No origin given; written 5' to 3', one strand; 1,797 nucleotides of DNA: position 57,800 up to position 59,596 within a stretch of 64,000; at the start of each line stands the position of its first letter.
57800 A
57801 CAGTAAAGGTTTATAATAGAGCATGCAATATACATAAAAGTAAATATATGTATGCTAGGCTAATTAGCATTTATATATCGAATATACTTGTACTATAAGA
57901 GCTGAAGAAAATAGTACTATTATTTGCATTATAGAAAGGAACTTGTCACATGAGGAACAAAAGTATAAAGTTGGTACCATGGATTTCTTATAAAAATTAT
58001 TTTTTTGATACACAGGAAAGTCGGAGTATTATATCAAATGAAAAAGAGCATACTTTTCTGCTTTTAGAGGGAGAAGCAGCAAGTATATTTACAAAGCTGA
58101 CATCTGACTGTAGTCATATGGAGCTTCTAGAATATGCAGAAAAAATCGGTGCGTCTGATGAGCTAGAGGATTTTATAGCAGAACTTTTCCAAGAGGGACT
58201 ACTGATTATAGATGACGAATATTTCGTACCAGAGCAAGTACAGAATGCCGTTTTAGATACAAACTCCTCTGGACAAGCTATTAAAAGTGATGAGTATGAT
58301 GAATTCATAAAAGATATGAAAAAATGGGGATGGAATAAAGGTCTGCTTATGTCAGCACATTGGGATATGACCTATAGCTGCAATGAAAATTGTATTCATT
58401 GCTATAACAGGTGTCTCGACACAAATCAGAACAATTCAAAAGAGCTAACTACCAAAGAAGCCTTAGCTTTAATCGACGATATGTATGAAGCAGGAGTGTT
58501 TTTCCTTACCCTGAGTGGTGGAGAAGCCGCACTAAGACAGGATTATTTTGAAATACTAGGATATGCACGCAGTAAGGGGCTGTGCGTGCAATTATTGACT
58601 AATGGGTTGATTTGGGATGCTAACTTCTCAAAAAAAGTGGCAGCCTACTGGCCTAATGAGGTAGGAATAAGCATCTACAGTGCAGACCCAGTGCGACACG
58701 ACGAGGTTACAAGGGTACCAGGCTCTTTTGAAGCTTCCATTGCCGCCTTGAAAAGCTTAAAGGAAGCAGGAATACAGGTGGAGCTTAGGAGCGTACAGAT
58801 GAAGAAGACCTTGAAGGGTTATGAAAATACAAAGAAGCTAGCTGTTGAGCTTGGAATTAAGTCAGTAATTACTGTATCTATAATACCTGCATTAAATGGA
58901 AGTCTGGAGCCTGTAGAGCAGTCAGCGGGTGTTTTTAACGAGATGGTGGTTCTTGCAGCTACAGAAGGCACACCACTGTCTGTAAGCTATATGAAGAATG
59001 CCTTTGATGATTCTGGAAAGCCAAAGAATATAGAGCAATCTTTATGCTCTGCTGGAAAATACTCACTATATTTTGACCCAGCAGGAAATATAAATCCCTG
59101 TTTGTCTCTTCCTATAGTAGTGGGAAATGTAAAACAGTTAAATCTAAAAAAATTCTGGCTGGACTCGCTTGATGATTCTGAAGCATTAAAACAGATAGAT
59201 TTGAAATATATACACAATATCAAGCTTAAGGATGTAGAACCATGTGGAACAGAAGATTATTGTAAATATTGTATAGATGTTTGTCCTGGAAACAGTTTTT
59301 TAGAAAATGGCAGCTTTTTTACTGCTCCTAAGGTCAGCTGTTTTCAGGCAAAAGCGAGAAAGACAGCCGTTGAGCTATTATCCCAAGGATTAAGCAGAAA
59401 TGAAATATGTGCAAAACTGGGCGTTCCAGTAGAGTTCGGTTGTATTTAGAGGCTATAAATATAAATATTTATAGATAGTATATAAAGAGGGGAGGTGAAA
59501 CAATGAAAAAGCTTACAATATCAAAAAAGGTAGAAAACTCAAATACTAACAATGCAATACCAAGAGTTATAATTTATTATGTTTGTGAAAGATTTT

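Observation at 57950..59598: Orphan radical-SAM/SPASM enzyme with fused RRE plus an unannotated 31-aa precursor-like ORF: candidate new RiPP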

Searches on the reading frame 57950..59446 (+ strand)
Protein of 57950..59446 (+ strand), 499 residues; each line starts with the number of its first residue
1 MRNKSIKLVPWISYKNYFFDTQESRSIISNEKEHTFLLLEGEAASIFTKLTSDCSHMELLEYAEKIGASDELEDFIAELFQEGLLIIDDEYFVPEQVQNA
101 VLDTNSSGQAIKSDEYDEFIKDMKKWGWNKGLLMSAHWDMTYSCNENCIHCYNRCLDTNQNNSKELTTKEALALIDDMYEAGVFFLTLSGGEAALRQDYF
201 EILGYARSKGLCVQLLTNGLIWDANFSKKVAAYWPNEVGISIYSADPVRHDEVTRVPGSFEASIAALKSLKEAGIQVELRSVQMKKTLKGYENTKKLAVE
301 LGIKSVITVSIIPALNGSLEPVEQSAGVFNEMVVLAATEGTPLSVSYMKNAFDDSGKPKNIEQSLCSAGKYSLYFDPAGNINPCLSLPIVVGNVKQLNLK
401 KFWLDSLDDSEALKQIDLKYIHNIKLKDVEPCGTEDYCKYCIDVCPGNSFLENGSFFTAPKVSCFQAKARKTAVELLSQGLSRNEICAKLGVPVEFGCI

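Call 3: search_protein_families(library=pfam, proteins=[window:57950-59446:+], max_evalue=1)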
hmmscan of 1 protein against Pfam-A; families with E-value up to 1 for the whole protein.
window:57950-59446:+ (499 aa): 7 families
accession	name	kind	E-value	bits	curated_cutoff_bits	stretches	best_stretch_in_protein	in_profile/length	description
PF04055.27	Radical_SAM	-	3.5e-17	63.5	29.5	1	140-282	3-149/166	Radical SAM superfamily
PF13353.11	Fer4_12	-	6e-05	23.8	22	1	143-222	14-94/137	4Fe-4S single cluster domain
PF13186.11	SPASM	-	0.00032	21.3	21.5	1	366-415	1-50/67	Iron-sulfur cluster-binding domain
PF12437.13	GSIII_N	-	0.027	14.6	25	1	92-141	18-67/160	Glutamine synthetase type III N terminal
PF13384.12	HTH_23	-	0.046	14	24.6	1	468-493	5-30/50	Homeodomain-like domain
PF13518.12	HTH_28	-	0.28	11.7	25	0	470-493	2-25/52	Helix-turn-helix domain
PF00037.32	Fer4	-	0.36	11.2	21.1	1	437-448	10-21/24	4Fe-4S binding domain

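Call 4: search_protein_families(library=ncbifam, proteins=[window:57950-59446:+], max_evalue=1)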
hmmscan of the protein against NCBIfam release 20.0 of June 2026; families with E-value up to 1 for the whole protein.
window:57950-59446:+ (499 aa): 52 families (the best 25 are shown)
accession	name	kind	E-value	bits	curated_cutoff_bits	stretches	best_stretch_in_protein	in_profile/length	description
TIGR04545.1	rSAM_ahbD_hemeb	equivalog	7.8e-35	120.9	500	2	137-318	3-182/339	heme b synthase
TIGR04055.1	rSAM_NirJ2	equivalog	1.6e-34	119.9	500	1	137-457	3-316/326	putative heme d1 biosynthesis radical SAM protein NirJ2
TIGR04051.1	rSAM_NirJ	equivalog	5e-30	104.7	515.45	1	138-297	6-162/354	heme d1 biosynthesis radical SAM protein NirJ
TIGR03962.1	mycofact_rSAM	equivalog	4.6e-28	98.4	265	1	137-396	15-274/339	mycofactocin radical SAM maturase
TIGR04303.1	GeoRSP_rSAM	equivalog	8.9e-28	97.8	400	1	136-406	7-278/325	GeoRSP system radical SAM/SPASM protein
TIGR04053.2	TIGR04053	equivalog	3.6e-27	95.6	395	2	136-308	10-183/366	TIGR04053 family radical SAM/SPASM domain-containing protein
TIGR04546.1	rSAM_ahbC_deAc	equivalog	1.8e-26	92.8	650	1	137-288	42-190/390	12,18-didecarboxysiroheme deacetylase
TIGR04054.1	rSAM_NirJ1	equivalog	4.3e-26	91.4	650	1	123-306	25-205/387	putative heme d1 biosynthesis radical SAM protein NirJ1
TIGR03913.1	rad_SAM_trio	equivalog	7.3e-24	84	591.75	2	135-304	20-185/477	GDL motif peptide-associated radical SAM/SPASM maturase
NF045574.1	sacti_mat_StsB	exception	4.5e-22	78.5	625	1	132-400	94-357/466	StsB family radical SAM/SPASM domain sactipeptide maturase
TIGR04250.1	SCM_rSAM_ScmE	equivalog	8.7e-22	77.5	400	2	137-300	6-167/358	SynChlorMet cassette radical SAM/SPASM protein ScmE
TIGR04347.1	pseudo_SAM_Halo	equivalog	1.7e-20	73.7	525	1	137-303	41-204/390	TIGR04347 family pseudo-SAM/SPASM protein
TIGR04103.1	rSAM_nif11_3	equivalog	1.8e-20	73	725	1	136-278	7-145/412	nif11-class peptide radical SAM maturase 3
TIGR03977.1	rSAM_pair_HxsC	equivalog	2e-20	72.9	267.9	1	140-311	31-202/292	His-Xaa-Ser system radical SAM maturase HxsC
TIGR02109.1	PQQ_syn_pqqE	equivalog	5.9e-20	71.5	381.35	1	138-406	11-283/358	pyrroloquinoline quinone biosynthesis protein PqqE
TIGR04403.1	rSAM_skfB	equivalog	4.6e-14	52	300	1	134-278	104-244/402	sporulation killing factor system radical SAM maturase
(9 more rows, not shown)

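Call 5: find_homologous_proteins(query=window:57950-59446:+, max_evalue=0.00001)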
Query window:57950-59446:+ (499 aa): 112 proteins with E <= 0.00001 among 8000 candidates.
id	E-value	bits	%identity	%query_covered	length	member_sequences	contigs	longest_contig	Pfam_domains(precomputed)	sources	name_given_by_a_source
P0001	0.0e+0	1138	100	100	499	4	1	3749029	PF04055.28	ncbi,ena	-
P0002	9.7e-266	900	78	100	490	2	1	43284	PF13186.12,PF04055.28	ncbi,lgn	ncbi:MAG: radical SAM protein [Lutisporaceae bacterium]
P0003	1.7e-256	869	75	100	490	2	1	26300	PF04055.28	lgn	-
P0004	9.8e-250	847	73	100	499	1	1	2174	PF04055.28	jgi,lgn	-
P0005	1.2e-109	385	38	97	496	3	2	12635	PF13186.12,PF04055.28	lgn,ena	-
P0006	1.7e-95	338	38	98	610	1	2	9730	PF04055.28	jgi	jgi:MoaA/NifB/PqqE/SkfB family radical SAM enzyme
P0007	5.1e-93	330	37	99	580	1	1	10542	PF04055.28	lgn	-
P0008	5.1e-93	330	37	99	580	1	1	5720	PF04055.28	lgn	-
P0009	9.5e-90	320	35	99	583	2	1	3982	PF04055.28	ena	-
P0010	2.6e-88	315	35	100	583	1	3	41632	PF04055.28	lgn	-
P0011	5.7e-87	310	36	97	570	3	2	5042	PF04055.28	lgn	-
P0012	4.1e-86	308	34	99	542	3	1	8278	PF13186.12,PF04055.28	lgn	-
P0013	1.4e-85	306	35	100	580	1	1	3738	PF04055.28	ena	-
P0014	5.9e-81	291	34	99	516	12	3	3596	PF04055.28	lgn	-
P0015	9.2e-81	290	36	100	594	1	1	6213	PF04055.28,PF13353.12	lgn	-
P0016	4.4e-78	281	34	100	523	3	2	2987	PF04055.28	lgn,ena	-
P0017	1.3e-74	270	32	98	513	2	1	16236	PF13186.12,PF04055.28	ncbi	ncbi:MAG: hypothetical protein RLY71_2292 [Pseudomonadota bacterium]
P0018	6.3e-71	257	32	96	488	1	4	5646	PF04055.28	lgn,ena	-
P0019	6.7e-71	257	33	99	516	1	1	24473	PF04055.28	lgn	-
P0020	8.2e-71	257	38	75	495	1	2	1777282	PF04055.28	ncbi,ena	-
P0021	1.1e-67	247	32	97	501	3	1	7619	PF04055.28,PF13353.12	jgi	jgi:radical SAM protein with 4Fe4S-binding SPASM domain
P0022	1.3e-49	187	34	67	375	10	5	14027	PF13186.12,PF04055.28,PF19238.6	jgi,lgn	jgi:AdoMet-dependent heme synthase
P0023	1.2e-47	181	32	71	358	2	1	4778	PF13186.12,PF04055.28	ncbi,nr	ncbi:MAG TPA: radical SAM protein, partial [Candidatus Acidoferrales bacterium]|nr:radical SAM prote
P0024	2.6e-47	180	31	67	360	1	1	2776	PF13186.12,PF04055.28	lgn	-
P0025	2.8e-46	176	32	67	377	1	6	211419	PF13186.12,PF04055.28,PF19238.6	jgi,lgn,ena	jgi:radical SAM protein with 4Fe4S-binding SPASM domain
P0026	3.0e-46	176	33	67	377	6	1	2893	PF13186.12,PF04055.28,PF19238.6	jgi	-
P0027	3.5e-46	176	31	67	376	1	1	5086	PF13186.12,PF04055.28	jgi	jgi:radical SAM protein with 4Fe4S-binding SPASM domain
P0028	4.2e-46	176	32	67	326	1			PF13186.12,PF04055.28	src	-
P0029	4.5e-46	175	33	70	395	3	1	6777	PF13186.12,PF04055.28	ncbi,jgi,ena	jgi:radical SAM protein with 4Fe4S-binding SPASM domain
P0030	8.8e-46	175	31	67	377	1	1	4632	PF13186.12,PF04055.28,PF19238.6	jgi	jgi:radical SAM protein with 4Fe4S-binding SPASM domain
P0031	1.4e-45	174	32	67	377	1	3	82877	PF13186.12,PF04055.28,PF19238.6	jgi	jgi:radical SAM protein with 4Fe4S-binding SPASM domain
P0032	1.5e-45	174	32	67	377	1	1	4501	PF13186.12,PF04055.28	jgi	jgi:radical SAM protein with 4Fe4S-binding SPASM domain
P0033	2.9e-45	173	31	67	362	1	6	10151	PF13186.12,PF04055.28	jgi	jgi:AdoMet-dependent heme synthase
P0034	3.9e-45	172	33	68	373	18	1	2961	PF13186.12,PF04055.28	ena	-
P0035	9.9e-45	171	32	67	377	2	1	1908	PF13186.12,PF04055.28,PF19238.6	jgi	-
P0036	2.5e-44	170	37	53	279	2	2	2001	PF04055.28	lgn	-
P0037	3.3e-44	169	31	67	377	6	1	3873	PF13186.12,PF04055.28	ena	-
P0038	4.5e-44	169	33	67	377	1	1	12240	PF13186.12,PF04055.28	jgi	jgi:radical SAM protein with 4Fe4S-binding SPASM domain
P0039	7.1e-44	168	31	67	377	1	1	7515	PF13186.12,PF04055.28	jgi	jgi:radical SAM protein with 4Fe4S-binding SPASM domain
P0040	4.4e-43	166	31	67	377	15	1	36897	PF13186.12,PF04055.28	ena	-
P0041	8.2e-43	165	31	67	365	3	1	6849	PF13186.12,PF04055.28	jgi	-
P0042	1.7e-41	160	29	76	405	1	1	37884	PF13186.12,PF04055.28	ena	-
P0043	1.7e-40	157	30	72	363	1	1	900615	PF13186.12,PF04055.28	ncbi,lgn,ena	-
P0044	7.1e-40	155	32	65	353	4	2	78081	PF13186.12,PF04055.28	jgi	-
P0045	2.1e-39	154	33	67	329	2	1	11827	PF13186.12,PF04055.28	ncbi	ncbi:MAG: radical SAM protein [Patescibacteria group bacterium]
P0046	3.8e-39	153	30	71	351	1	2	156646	PF13186.12,PF04055.28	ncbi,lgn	-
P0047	4.2e-39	153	35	56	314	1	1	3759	PF04055.28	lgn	-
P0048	1.5e-38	151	32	73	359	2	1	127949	PF13186.12,PF04055.28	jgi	-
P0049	1.7e-38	151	32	64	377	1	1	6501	PF13186.12,PF04055.28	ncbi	-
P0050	3.6e-38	149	29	70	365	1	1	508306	PF13186.12,PF04055.28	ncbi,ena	-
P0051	9.5e-38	148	28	76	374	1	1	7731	PF13186.12,PF04055.28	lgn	-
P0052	1.2e-37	148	30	65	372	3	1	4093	PF13186.12,PF04055.28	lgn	-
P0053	3.0e-37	146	32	72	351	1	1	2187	PF13186.12,PF04055.28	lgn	-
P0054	6.1e-37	145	33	72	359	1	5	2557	PF13186.12,PF04055.28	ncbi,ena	-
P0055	8.0e-37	145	31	71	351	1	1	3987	PF13186.12,PF04055.28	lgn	-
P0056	2.3e-35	140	30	63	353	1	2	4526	PF13186.12,PF04055.28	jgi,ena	-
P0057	5.4e-35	139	33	59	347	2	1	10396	PF13186.12,PF04055.28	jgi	jgi:MoaA/NifB/PqqE/SkfB family radical SAM enzyme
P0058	8.1e-35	138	30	62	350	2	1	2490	PF13186.12,PF04055.28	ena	-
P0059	1.2e-34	138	30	63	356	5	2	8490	PF13186.12,PF04055.28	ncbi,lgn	-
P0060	1.3e-34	138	32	57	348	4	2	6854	PF13186.12,PF04055.28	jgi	jgi:MoaA/NifB/PqqE/SkfB family radical SAM enzyme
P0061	1.3e-34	138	31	57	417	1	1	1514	PF13186.12,PF04055.28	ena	-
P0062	3.1e-34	136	29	63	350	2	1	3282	PF13186.12,PF04055.28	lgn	-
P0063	3.4e-34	136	28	67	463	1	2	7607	PF13186.12,PF04055.28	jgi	jgi:radical SAM protein with 4Fe4S-binding SPASM domain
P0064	3.4e-34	136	31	59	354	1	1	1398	PF13186.12,PF04055.28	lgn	-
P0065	3.7e-34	136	30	62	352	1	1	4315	PF13186.12,PF04055.28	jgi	jgi:MoaA/NifB/PqqE/SkfB family radical SAM enzyme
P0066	7.9e-34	135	31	62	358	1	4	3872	PF13186.12,PF04055.28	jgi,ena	-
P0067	8.2e-34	135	28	72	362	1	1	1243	PF13186.12,PF04055.28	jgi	jgi:MoaA/NifB/PqqE/SkfB family radical SAM enzyme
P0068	1.5e-33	134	32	67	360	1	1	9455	PF13186.12,PF04055.28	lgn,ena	-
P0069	2.4e-33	134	30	59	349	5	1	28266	PF13186.12,PF04055.28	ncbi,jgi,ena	-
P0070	2.5e-33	133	29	62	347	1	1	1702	PF13186.12,PF04055.28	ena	-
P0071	2.9e-33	133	29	68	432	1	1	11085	PF13186.12,PF04055.28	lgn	-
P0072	4.0e-33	133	29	69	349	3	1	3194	PF13186.12,PF04055.28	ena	-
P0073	8.8e-33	132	29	59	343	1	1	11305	PF13186.12,PF04055.28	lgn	-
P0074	1.0e-32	131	33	56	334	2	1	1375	PF13186.12,PF04055.28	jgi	jgi:MoaA/NifB/PqqE/SkfB family radical SAM enzyme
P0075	1.0e-32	131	29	69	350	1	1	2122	PF13186.12,PF04055.28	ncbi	-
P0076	1.1e-32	131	31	59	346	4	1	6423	PF13186.12,PF04055.28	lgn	-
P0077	1.2e-32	131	28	62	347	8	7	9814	PF13186.12,PF04055.28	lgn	-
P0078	1.5e-32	131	30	58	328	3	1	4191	PF13186.12,PF04055.28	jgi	jgi:MoaA/NifB/PqqE/SkfB family radical SAM enzyme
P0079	1.9e-32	131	28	63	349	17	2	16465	PF13186.12,PF04055.28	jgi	jgi:MoaA/NifB/PqqE/SkfB family radical SAM enzyme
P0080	2.0e-32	130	29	69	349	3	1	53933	PF13186.12,PF04055.28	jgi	-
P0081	2.2e-32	130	30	59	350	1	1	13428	PF13186.12,PF04055.28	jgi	jgi:MoaA/NifB/PqqE/SkfB family radical SAM enzyme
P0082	2.2e-32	130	26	97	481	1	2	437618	PF13186.12,PF04055.28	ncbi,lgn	-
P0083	2.2e-32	130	30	57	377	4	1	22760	PF13186.12,PF04055.28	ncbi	ncbi:MAG: radical SAM/SPASM domain-containing protein [Candidatus Methylomirabilales bacterium]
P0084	2.3e-32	130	29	62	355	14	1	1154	PF13186.12,PF04055.28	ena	-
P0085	8.7e-32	128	30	59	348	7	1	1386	PF13186.12,PF04055.28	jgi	jgi:MoaA/NifB/PqqE/SkfB family radical SAM enzyme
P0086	3.2e-31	127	28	70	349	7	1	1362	PF04055.28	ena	-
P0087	3.3e-31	126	31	62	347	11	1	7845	PF13186.12,PF04055.28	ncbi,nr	ncbi:MAG TPA: radical SAM protein [Calidithermus sp.]|nr:radical SAM protein [Calidithermus sp.]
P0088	3.7e-31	126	29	62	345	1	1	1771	PF13186.12,PF04055.28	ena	-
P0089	4.0e-31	126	30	69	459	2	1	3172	PF13186.12,PF04055.28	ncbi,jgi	jgi:radical SAM protein with 4Fe4S-binding SPASM domain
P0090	4.2e-31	126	30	64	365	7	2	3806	PF13186.12,PF04055.28,PF13353.12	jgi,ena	-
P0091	5.4e-31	126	34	53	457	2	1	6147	PF13186.12,PF04055.28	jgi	jgi:radical SAM protein with 4Fe4S-binding SPASM domain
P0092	7.0e-31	125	30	59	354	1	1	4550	PF13186.12,PF04055.28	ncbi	-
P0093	8.8e-31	125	30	69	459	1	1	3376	PF13186.12,PF04055.28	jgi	jgi:radical SAM protein with 4Fe4S-binding SPASM domain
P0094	9.2e-31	125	29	62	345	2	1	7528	PF13186.12,PF04055.28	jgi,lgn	jgi:MoaA/NifB/PqqE/SkfB family radical SAM enzyme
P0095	2.0e-30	124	29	62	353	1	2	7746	PF13186.12,PF04055.28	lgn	-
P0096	1.2e-29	121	30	61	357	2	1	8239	PF13186.12,PF04055.28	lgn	-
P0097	3.2e-29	120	29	62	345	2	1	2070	PF13186.12,PF04055.28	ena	-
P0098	2.0e-28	117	27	67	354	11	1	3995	PF13186.12,PF04055.28,PF13353.12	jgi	-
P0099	2.6e-28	117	29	56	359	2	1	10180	PF13186.12,PF04055.28,PF13353.12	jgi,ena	-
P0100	1.0e-27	115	27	62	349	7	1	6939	PF13186.12,PF04055.28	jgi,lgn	-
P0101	1.0e-27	115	29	60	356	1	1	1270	PF13186.12,PF04055.28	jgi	-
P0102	1.6e-27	114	26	73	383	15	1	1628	PF04055.28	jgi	jgi:radical SAM protein with 4Fe4S-binding SPASM domain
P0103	2.2e-26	111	26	67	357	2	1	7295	PF13186.12,PF04055.28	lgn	-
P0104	2.5e-26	110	27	68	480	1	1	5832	PF13186.12,PF04055.28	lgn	-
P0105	5.7e-25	106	27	67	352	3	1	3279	PF13186.12,PF04055.28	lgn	-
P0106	1.9e-24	104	30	55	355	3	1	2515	PF13186.12,PF04055.28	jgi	-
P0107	7.7e-23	99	30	56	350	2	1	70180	PF13186.12,PF04055.28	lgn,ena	-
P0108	3.8e-19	87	27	58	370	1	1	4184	PF13186.12,PF04055.28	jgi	jgi:MoaA/NifB/PqqE/SkfB family radical SAM enzyme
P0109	4.5e-12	63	31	29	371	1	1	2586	PF13186.12,PF04055.28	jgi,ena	-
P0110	2.0e-11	61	25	66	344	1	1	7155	PF13186.12,PF04055.28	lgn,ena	-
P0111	8.9e-9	53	24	68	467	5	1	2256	PF13186.12,PF04055.28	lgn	-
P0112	4.4e-6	44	28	52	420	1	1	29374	PF13186.12,PF04055.28,PF13353.12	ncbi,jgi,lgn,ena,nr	ncbi:MAG: radical SAM protein [Nanoarchaeota archaeon]|nr:radical SAM protein [Nanoarchaeota archaeo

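Call 7: find_encoding_contigs(protein=P0002, flank=5000, max_places=3)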
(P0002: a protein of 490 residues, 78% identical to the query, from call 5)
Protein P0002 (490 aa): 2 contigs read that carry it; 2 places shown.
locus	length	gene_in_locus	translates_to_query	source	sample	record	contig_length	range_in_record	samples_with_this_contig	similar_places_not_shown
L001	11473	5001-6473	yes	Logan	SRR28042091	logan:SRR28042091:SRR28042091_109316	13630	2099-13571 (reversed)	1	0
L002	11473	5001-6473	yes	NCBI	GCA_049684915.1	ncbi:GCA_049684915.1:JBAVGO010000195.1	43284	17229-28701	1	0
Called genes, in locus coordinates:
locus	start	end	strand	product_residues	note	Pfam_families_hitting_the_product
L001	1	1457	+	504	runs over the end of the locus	?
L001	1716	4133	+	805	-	PF00403:HMA, PF19991:HMA_2 (faint), PF00403:HMA, PF00122:E1-E2_ATPase, PF00702:Hydrolase, PF12710:HAD (weak), PF08282:Hydrolase_3 (faint)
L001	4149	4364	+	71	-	PF00403:HMA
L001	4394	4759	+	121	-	PF02583:Trns_repr_metal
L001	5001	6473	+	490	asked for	PF04055:Radical_SAM, PF13186:SPASM (weak)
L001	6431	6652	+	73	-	-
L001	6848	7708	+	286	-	PF07883:Cupin_2 (faint), PF21621:MPI_cupin_dom (weak)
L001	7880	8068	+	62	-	-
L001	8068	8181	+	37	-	-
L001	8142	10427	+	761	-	PF00580:UvrD-helicase, PF13245:AAA_19 (weak), PF13361:UvrD_C, PF13538:UvrD_C_2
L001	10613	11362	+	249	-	-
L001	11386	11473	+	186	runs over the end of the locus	-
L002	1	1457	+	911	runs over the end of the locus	PF04392:ABC_sub_bind, PF00989:PAS (faint), PF12860:PAS_7 (faint), PF13188:PAS_8 (faint), PF13426:PAS_9 (weak), PF00512:HisKA, PF02518:HATPase_c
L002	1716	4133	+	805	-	PF00403:HMA, PF19991:HMA_2 (faint), PF00403:HMA, PF00122:E1-E2_ATPase, PF00702:Hydrolase, PF12710:HAD (weak), PF08282:Hydrolase_3 (faint)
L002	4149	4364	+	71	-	PF00403:HMA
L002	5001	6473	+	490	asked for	PF04055:Radical_SAM, PF13186:SPASM (weak)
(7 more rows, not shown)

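Call 8: find_encoding_contigs(protein=P0003, flank=5000, max_places=3)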
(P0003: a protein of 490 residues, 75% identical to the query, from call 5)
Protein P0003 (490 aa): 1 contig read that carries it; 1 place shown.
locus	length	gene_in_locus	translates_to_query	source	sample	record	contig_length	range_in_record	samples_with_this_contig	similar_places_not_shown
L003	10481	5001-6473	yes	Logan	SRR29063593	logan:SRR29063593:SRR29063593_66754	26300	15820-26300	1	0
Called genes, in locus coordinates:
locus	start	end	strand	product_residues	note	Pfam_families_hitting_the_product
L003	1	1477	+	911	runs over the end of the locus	PF04392:ABC_sub_bind, PF00989:PAS (faint), PF13188:PAS_8 (weak), PF13426:PAS_9 (faint), PF00512:HisKA, PF02518:HATPase_c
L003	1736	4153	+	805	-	PF00403:HMA, PF19991:HMA_2 (faint), PF00403:HMA, PF00122:E1-E2_ATPase, PF00702:Hydrolase, PF12710:HAD (faint), PF08282:Hydrolase_3 (faint)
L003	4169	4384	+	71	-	PF00403:HMA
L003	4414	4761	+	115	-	PF02583:Trns_repr_metal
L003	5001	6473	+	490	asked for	PF04055:Radical_SAM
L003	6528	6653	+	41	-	-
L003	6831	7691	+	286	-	PF20511:PMI_typeI_cat (faint), PF07883:Cupin_2 (faint), PF21621:MPI_cupin_dom (weak)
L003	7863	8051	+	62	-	-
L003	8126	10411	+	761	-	PF00580:UvrD-helicase, PF13245:AAA_19 (weak), PF13361:UvrD_C, PF13538:UvrD_C_2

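Call 9: find_encoding_contigs(protein=P0005, flank=5000, max_places=3)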
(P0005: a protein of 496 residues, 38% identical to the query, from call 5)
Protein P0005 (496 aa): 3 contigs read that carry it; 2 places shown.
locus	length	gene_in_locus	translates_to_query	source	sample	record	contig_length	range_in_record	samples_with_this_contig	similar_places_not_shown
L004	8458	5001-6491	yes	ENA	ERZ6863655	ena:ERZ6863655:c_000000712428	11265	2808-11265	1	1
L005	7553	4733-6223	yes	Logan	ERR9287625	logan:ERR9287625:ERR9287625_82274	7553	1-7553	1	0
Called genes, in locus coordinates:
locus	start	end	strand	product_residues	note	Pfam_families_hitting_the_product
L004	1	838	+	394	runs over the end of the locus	-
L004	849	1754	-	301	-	-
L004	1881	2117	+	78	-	-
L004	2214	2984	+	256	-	-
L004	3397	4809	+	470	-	PF24807:WD40_CDC20-Fz, PF25174:Beta-prop_THOC3, PF25172:Beta-prop_WDR3_2nd, PF23414:Beta-prop_EML_2, PF24805:EIF3I, PF24814:WD40_Prp19, PF24817:WD40_WDHD1_1st, PF25175:Beta-prop_WDR5, +20 more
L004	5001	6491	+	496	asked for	PF04055:Radical_SAM, PF13186:SPASM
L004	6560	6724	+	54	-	-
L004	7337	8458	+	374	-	?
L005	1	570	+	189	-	?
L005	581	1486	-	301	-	-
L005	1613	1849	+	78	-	-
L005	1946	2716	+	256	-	-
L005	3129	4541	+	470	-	PF24807:WD40_CDC20-Fz, PF25174:Beta-prop_THOC3, PF25172:Beta-prop_WDR3_2nd, PF23414:Beta-prop_EML_2, PF24805:EIF3I, PF24814:WD40_Prp19, PF24817:WD40_WDHD1_1st, PF25175:Beta-prop_WDR5, +20 more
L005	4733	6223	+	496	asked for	PF04055:Radical_SAM, PF13186:SPASM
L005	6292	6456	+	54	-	-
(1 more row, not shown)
